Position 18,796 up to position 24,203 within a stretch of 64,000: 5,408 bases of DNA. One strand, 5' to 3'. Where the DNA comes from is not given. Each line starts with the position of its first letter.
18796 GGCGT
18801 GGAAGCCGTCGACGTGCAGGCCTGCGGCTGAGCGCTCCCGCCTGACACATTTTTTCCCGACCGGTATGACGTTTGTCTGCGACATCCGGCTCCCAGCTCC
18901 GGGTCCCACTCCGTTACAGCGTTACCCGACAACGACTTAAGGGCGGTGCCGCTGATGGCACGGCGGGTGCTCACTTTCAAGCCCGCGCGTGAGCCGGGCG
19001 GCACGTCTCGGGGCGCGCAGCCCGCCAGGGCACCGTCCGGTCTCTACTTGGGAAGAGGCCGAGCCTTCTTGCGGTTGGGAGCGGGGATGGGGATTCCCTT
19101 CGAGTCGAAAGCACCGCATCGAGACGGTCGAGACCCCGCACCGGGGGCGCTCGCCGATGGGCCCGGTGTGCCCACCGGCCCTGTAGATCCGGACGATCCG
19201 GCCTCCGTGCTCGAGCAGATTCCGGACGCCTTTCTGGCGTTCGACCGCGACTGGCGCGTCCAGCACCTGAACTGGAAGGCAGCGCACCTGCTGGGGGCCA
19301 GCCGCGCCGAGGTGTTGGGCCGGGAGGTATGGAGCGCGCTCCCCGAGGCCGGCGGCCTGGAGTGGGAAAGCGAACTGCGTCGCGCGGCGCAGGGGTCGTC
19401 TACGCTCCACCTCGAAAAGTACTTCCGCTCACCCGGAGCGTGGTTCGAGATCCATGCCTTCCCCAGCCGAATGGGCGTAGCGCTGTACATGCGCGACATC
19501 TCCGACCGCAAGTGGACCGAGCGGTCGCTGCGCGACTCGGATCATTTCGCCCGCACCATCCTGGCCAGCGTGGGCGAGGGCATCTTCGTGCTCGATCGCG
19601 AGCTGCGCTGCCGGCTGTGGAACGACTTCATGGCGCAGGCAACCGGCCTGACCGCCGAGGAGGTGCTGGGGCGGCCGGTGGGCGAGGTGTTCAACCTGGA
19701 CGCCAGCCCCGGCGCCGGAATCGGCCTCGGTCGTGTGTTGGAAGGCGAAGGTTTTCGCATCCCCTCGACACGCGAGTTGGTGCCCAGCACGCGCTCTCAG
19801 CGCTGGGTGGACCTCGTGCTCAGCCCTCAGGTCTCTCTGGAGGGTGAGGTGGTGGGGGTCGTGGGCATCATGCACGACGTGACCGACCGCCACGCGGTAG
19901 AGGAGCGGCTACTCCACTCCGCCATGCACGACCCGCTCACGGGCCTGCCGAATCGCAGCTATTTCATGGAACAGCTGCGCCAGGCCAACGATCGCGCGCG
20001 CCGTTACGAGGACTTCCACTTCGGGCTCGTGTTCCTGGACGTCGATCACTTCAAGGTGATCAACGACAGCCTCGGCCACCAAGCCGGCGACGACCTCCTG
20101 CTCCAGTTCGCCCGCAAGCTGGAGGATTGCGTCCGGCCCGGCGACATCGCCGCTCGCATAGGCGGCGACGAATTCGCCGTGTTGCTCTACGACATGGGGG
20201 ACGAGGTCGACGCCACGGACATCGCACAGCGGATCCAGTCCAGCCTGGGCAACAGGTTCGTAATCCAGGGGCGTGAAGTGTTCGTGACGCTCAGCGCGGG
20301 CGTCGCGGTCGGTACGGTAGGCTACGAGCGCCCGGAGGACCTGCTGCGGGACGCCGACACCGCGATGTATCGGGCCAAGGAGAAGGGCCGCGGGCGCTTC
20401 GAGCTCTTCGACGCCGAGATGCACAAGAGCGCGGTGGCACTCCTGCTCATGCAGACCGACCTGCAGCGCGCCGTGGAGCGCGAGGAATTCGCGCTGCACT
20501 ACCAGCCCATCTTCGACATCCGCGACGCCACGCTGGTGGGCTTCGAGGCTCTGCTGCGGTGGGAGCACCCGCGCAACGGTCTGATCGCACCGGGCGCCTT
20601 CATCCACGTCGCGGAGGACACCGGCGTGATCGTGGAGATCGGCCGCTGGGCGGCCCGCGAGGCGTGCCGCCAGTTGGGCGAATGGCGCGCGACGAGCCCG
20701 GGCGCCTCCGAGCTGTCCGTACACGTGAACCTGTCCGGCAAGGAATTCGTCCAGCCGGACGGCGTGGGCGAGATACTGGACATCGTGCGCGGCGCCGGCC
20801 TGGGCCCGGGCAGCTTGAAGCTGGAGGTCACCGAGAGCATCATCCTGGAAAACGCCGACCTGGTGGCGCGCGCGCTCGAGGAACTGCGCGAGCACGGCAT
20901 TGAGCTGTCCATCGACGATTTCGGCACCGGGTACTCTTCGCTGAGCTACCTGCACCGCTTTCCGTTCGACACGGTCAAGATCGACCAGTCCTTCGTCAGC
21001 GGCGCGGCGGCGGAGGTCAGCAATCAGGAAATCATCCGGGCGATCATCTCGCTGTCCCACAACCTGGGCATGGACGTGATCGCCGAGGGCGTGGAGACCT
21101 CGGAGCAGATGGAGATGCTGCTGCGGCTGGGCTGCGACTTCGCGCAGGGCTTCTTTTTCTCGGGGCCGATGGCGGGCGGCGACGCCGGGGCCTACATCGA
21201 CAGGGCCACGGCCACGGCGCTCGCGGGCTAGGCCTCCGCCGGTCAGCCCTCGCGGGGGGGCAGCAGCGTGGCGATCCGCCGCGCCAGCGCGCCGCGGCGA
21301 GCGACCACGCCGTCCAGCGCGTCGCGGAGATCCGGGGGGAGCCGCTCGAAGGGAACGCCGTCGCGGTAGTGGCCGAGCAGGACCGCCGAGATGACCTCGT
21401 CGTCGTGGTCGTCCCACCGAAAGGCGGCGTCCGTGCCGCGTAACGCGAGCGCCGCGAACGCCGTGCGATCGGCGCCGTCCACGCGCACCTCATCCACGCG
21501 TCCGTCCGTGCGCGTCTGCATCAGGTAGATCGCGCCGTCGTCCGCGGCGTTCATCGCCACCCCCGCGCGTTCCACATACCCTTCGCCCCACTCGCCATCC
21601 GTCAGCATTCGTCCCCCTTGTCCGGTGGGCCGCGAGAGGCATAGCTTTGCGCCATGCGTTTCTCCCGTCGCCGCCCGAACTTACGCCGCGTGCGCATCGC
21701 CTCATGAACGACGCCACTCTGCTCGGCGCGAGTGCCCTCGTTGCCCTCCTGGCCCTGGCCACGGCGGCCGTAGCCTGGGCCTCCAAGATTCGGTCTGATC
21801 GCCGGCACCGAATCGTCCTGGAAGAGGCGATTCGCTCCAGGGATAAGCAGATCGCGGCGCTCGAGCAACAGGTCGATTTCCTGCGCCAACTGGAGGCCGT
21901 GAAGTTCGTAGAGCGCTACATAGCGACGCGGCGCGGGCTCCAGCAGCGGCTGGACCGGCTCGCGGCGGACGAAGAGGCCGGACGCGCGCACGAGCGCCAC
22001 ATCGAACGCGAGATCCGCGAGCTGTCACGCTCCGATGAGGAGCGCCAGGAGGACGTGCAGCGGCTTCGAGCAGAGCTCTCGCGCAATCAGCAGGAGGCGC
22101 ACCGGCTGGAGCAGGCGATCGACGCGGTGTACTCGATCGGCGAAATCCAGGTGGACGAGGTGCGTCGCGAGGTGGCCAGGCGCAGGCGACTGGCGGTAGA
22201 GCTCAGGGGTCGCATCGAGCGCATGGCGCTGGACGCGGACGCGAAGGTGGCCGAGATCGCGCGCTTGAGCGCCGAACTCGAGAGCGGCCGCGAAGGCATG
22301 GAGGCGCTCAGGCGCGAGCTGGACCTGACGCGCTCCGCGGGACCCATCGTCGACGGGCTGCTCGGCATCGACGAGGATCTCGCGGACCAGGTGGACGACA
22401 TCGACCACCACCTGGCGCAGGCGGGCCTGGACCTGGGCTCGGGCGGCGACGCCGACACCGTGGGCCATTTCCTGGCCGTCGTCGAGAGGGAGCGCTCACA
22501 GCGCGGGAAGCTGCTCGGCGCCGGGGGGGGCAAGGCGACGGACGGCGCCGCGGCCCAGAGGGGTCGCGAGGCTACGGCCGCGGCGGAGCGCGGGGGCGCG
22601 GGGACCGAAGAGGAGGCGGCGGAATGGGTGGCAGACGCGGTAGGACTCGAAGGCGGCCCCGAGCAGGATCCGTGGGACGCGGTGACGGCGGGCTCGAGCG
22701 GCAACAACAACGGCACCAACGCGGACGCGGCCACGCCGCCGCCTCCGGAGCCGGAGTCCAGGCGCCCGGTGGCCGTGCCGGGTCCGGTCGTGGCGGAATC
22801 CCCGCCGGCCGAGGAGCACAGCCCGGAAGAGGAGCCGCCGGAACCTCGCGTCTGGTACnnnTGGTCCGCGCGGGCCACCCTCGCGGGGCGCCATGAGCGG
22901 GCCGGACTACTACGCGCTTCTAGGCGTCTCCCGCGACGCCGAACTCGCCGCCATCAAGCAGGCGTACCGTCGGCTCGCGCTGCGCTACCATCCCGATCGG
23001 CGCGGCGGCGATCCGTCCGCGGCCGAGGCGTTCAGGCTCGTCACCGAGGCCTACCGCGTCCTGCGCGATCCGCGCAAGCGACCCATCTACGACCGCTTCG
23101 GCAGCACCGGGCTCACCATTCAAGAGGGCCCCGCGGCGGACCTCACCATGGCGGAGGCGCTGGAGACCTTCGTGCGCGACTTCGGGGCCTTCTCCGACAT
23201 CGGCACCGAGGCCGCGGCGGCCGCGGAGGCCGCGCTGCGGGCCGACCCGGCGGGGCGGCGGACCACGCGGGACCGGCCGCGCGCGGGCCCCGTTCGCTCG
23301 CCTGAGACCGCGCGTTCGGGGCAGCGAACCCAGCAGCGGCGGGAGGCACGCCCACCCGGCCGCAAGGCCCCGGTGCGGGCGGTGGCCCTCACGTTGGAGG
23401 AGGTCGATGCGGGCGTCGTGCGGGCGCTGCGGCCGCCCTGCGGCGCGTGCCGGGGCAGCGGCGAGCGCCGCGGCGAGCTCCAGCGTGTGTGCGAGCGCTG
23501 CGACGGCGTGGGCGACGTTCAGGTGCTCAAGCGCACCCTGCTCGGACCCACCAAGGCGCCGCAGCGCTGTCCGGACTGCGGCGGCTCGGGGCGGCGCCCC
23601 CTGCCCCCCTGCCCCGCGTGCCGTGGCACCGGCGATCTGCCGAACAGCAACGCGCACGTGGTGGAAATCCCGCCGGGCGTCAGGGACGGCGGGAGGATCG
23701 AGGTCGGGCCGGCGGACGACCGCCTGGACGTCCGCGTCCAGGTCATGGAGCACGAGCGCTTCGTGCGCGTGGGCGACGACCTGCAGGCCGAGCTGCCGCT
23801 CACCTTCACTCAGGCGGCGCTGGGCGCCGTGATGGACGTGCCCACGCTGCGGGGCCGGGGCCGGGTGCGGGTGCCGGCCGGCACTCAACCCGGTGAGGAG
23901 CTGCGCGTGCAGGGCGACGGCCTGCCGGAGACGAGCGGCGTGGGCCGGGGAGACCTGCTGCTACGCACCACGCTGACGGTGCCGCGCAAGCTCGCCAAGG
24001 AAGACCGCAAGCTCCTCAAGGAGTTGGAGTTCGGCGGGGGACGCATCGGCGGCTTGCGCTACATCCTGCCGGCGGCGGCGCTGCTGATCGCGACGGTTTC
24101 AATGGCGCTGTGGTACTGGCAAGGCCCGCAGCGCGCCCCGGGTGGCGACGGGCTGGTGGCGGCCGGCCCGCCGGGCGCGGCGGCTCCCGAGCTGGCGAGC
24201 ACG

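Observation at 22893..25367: Full-length DnaJ fused through a transmembrane helix to a seven-bladed RCC1-like propeller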

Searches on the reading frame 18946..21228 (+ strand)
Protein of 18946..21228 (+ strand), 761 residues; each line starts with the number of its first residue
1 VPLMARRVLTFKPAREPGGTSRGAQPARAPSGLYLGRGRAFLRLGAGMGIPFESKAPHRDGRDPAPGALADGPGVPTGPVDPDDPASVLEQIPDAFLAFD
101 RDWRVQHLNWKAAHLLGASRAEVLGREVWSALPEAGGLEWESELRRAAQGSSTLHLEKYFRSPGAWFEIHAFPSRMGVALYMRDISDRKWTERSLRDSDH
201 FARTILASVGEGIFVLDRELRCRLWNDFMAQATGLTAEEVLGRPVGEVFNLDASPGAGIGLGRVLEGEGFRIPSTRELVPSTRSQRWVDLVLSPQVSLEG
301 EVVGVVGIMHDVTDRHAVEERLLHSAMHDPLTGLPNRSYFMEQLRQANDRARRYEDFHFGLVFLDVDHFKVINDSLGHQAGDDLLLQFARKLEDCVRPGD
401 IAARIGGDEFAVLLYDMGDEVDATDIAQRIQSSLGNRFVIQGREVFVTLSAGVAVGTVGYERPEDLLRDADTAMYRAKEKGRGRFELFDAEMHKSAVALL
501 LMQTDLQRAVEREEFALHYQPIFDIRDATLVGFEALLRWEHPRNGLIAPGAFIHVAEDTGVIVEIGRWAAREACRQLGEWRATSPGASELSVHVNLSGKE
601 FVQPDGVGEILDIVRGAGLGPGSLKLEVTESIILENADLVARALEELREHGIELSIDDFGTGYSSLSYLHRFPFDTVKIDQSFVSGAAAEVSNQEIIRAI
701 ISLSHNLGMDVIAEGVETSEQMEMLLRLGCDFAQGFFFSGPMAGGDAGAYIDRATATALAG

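Call 4: search_protein_families(library=pfam, proteins=[window:18946-21228:+], max_evalue=0.01)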
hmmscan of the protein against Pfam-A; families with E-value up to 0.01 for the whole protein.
window:18946-21228:+ (761 aa): 7 families
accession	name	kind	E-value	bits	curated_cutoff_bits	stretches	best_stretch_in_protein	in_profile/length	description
PF00563.25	EAL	-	4.7e-76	255.7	31.3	1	504-741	2-236/236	EAL domain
PF00990.26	GGDEF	-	1.6e-49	168.2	23.8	1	326-483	1-160/161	Diguanylate cyclase, GGDEF domain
PF08448.16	PAS_4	-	1.6e-31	109.2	23.1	2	207-317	2-110/110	PAS fold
PF00989.32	PAS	-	1.5e-17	64.1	22.6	2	203-312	4-113/113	PAS fold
PF13426.13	PAS_9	-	2.7e-13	50.5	27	2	211-314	2-103/103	PAS domain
PF13188.13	PAS_8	-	1.7e-10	40.9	21.8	2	203-251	4-49/65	PAS domain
PF12860.13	PAS_7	-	0.0035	17.9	27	0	206-256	1-52/115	PAS fold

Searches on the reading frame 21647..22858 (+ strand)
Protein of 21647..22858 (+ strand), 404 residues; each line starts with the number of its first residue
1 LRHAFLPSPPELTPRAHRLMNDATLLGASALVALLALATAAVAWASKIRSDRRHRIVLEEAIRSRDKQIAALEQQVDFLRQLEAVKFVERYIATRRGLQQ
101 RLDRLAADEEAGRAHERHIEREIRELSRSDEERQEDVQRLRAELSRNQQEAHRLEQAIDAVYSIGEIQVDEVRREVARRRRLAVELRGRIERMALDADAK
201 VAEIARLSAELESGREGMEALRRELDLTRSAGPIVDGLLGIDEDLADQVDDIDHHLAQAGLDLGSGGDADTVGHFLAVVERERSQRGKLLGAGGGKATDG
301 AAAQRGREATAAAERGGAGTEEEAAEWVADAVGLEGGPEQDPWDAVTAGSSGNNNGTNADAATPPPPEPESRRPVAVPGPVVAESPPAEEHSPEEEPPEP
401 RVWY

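Call 4: search_protein_families(library=pfam, proteins=[window:21647-22858:+], max_evalue=0.01)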
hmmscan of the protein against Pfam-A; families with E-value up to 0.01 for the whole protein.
window:21647-22858:+ (404 aa): 2 families
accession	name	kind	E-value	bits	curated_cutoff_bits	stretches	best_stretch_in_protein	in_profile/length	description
PF08702.15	Fib_alpha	-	0.0016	19.1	29.9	1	126-225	26-125/143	Fibrinogen alpha/beta chain family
PF07889.17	DUF1664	-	0.0029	18.1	34.6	0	88-155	54-121/124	Protein of unknown function (DUF1664)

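Call 68: search_protein_families(library=ncbifam, proteins=[window:21704-22858:+], max_evalue=0.001)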
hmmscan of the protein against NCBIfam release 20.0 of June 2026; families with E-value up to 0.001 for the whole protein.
window:21704-22858:+ (385 aa): 1 family
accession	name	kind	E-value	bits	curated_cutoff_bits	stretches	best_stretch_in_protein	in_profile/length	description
TIGR02168.1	SMC_prok_B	equivalog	6.1e-05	21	567.35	1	29-207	681-864/1181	chromosome segregation protein SMC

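Call 78: search_protein_families(library=padloc, proteins=[window:21704-22858:+], max_evalue=0.001)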
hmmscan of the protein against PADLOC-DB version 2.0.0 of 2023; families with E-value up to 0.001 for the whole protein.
window:21704-22858:+ (385 aa): 1 family
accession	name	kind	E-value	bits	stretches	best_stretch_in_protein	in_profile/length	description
PDLC00586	JetC3|JetC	-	6.7e-05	18.5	1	40-196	401-542/1486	DUF3584 domain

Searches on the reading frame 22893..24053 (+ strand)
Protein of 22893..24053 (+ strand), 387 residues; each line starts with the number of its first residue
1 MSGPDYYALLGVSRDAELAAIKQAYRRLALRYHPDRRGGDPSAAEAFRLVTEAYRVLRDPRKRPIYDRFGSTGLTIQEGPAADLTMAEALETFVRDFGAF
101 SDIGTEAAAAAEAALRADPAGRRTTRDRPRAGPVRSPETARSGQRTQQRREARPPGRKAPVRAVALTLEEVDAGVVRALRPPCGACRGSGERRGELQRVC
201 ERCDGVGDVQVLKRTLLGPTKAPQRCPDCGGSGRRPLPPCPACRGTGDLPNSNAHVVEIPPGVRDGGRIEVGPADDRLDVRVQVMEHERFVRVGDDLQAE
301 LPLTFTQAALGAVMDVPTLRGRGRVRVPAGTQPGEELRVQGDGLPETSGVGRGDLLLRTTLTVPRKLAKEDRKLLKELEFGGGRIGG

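Call 87: search_solved_structures(query=window:22893-24053:+, max_evalue=1e-10)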
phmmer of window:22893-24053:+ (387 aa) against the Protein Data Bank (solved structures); distinct sequences matched with E-value up to 1e-10: 47.
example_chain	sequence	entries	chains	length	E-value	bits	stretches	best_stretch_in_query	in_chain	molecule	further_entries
6jzb_A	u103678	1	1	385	4.4e-42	148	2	182-381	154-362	Chaperone protein DnaJ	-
6psi_A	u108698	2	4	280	1.8e-33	119.6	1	4-74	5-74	Chaperone protein DnaJ 2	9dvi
4j80_A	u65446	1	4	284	5.6e-32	114.7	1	4-74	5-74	Chaperone protein DnaJ 2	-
8j07_U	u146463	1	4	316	3.6e-25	92.3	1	3-74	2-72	DnaJ homolog subfamily B member 13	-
3lz8_A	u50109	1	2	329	4.8e-25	91.9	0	4-69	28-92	Putative chaperone DnaJ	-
7zhs_A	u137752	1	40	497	8e-25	91.2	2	6-75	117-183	Ubiquitin-like protein SMT3,DnaJ homolog subfamily A member 2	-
7jtk_Y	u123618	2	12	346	1.4e-23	87.1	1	3-74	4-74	Flagellar radial spoke protein 16 | Radial spoke protein 16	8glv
8wzb_B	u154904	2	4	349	8.7e-21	77.9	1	3-74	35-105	DnaJ homolog subfamily B member 13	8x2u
9fqr_HA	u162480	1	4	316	9.4e-21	77.8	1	3-74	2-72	DnaJ (Hsp40) related, subfamily B, member 13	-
6z5n_A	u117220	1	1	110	1.2e-19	74.1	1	3-80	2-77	DnaJ homolog subfamily B member 1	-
9e5c_3l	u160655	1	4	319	1.3e-19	74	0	267-375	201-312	Chaperone protein DNAJ, putative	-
1hdj_A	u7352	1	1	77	1.3e-19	74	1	3-74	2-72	HUMAN HSP40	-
5nro_B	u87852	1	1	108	4.5e-18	68.9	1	2-73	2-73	Chaperone protein DnaJ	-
1bqz_A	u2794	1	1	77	4.6e-18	68.9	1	4-72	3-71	DNAJ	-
1bq0_A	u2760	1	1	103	7.9e-18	68.1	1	4-73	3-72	DNAJ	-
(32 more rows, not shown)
